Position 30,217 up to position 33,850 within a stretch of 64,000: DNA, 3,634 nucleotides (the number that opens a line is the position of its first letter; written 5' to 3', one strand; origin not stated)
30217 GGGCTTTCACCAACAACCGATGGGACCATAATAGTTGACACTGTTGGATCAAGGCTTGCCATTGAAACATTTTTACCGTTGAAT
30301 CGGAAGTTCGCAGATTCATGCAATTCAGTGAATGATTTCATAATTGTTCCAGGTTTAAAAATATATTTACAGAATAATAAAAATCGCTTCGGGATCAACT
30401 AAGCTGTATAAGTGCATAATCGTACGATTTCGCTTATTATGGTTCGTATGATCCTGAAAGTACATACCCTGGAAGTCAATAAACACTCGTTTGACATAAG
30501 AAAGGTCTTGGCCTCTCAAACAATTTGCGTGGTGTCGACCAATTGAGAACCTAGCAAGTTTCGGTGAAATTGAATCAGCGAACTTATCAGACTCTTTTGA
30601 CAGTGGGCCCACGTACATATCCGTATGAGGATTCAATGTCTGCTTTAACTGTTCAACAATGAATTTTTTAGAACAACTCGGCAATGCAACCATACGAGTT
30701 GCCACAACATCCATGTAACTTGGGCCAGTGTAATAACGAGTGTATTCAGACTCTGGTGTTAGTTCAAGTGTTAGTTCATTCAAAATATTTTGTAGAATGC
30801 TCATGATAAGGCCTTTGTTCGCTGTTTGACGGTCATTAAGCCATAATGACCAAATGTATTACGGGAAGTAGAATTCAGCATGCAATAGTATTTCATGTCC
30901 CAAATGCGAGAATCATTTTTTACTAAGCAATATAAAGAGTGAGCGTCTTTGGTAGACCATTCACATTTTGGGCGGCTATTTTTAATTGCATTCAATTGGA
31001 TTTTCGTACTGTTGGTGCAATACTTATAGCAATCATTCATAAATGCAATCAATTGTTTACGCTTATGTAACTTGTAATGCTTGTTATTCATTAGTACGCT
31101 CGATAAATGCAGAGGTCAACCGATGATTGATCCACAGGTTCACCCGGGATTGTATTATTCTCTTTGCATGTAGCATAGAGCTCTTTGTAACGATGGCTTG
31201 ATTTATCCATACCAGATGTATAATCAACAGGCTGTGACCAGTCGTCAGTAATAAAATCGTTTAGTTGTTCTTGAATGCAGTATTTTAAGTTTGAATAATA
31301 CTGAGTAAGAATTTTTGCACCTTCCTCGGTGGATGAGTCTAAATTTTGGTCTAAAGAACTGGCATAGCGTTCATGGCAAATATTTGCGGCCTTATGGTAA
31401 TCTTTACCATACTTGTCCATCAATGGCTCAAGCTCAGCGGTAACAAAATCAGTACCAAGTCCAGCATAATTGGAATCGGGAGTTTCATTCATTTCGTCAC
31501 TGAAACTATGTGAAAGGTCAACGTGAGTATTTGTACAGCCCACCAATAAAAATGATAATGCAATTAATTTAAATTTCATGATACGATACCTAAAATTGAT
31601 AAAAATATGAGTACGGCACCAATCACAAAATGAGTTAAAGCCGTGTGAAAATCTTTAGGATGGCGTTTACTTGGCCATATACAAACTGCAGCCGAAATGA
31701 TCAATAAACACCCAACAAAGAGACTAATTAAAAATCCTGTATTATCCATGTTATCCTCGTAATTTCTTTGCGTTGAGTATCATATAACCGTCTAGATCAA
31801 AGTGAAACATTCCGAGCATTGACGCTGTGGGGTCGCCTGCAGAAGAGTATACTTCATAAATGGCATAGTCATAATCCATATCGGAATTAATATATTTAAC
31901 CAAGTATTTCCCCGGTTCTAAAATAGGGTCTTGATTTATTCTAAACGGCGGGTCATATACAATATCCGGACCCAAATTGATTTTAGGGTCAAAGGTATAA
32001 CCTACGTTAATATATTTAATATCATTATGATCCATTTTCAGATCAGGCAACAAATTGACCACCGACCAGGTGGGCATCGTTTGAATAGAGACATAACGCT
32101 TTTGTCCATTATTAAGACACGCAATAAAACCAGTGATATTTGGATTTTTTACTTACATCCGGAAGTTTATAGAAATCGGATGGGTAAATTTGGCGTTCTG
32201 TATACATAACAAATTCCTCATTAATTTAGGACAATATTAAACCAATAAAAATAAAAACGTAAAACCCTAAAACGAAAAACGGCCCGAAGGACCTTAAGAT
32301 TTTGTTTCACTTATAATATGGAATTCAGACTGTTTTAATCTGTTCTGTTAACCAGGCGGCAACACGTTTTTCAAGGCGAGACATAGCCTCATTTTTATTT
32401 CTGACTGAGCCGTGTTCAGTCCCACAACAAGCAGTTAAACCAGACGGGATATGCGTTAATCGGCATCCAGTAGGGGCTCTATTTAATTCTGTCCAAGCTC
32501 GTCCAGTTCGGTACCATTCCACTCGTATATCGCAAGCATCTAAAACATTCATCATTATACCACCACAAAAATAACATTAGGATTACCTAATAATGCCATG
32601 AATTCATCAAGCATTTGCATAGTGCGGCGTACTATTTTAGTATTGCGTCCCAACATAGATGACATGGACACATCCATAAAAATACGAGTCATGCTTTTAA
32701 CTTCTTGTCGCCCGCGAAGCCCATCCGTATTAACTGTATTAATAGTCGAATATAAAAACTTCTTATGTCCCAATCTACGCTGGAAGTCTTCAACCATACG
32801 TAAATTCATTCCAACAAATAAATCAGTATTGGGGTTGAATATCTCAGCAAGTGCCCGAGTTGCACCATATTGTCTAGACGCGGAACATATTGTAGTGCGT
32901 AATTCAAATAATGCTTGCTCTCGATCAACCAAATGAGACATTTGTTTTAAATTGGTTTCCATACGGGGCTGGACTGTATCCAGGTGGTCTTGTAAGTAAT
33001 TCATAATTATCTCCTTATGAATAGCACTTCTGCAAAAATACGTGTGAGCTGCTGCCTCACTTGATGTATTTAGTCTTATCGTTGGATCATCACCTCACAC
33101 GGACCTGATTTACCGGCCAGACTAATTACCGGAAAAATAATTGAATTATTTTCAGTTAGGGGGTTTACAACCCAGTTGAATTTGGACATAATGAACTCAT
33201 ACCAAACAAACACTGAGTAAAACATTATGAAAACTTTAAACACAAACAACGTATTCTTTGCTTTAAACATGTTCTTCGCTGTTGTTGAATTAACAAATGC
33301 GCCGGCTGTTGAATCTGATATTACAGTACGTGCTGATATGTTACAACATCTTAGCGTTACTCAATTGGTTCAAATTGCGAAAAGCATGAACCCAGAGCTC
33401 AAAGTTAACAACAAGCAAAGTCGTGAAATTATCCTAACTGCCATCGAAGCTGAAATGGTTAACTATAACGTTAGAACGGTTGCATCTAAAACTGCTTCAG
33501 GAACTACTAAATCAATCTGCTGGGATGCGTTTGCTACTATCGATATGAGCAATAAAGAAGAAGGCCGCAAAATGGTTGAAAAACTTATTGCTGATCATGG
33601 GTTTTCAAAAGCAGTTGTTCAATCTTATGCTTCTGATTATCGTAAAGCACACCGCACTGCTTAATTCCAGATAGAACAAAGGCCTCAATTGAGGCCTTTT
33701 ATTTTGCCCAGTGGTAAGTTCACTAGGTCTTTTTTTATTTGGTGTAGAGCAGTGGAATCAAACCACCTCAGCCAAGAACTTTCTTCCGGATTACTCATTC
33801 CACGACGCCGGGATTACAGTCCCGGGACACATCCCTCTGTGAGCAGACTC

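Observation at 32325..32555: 76-aa release-factor GGQ-domain homolog in which GGQ is replaced by RAW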

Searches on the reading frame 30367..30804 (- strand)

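Call 35: search_protein_families(library=phrogs, proteins=[window:30367-30804:-], max_evalue=0.001)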
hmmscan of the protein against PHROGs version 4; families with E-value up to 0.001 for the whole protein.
window:30367-30804:- (145 aa): 1 family
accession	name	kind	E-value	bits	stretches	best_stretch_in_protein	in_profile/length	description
phrog_20652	-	unknown function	2.9e-09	38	1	31-144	30-145/146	-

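Call 42: search_protein_families(library=pfam, proteins=[window:30367-30804:-], max_evalue=1)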
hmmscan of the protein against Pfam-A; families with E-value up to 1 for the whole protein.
window:30367-30804:- (145 aa): 0 families

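Call 43: search_protein_families(library=padloc, proteins=[window:30367-30804:-], max_evalue=1)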
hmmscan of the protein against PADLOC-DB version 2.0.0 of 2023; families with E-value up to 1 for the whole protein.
window:30367-30804:- (145 aa): 1 family
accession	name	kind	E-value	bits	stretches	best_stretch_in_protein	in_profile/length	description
PDLC03264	MTase_II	-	0.0044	14.3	1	59-126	204-271/306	Type II methyltransferase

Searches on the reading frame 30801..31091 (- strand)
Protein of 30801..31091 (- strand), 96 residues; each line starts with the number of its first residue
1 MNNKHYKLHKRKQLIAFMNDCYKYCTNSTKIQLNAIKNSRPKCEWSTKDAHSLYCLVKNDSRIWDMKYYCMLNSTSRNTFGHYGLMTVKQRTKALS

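Call 35: search_protein_families(library=phrogs, proteins=[window:30801-31091:-], max_evalue=0.001)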
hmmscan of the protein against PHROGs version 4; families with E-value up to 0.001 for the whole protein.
window:30801-31091:- (96 aa): 1 family
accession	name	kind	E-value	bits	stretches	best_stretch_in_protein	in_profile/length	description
phrog_19555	-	unknown function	8.9e-41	139.2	1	3-96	1-93/95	-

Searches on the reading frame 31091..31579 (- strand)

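Call 35: search_protein_families(library=phrogs, proteins=[window:31091-31579:-], max_evalue=0.001)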
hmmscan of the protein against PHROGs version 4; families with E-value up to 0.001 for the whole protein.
window:31091-31579:- (162 aa): 1 family
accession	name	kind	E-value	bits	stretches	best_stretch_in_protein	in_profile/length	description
phrog_19502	-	unknown function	4.2e-68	230.4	2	1-122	3-128/192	-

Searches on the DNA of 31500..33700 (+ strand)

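Call 7: search_dna_similar(query=window:31500-33700:+, collection=phages, mode=near, max_rows=30)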
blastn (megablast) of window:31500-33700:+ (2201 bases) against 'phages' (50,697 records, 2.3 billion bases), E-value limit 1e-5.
No match.

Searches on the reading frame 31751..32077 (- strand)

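Call 35: search_protein_families(library=phrogs, proteins=[window:31751-32077:-], max_evalue=0.001)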
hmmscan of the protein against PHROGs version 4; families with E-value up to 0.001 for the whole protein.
window:31751-32077:- (108 aa): 1 family
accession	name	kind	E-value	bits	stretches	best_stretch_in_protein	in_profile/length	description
phrog_26575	-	unknown function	2.1e-13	51.1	1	18-105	60-147/149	-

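Call 42: search_protein_families(library=pfam, proteins=[window:31751-32077:-], max_evalue=1)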
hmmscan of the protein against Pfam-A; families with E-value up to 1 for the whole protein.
window:31751-32077:- (108 aa): 0 families
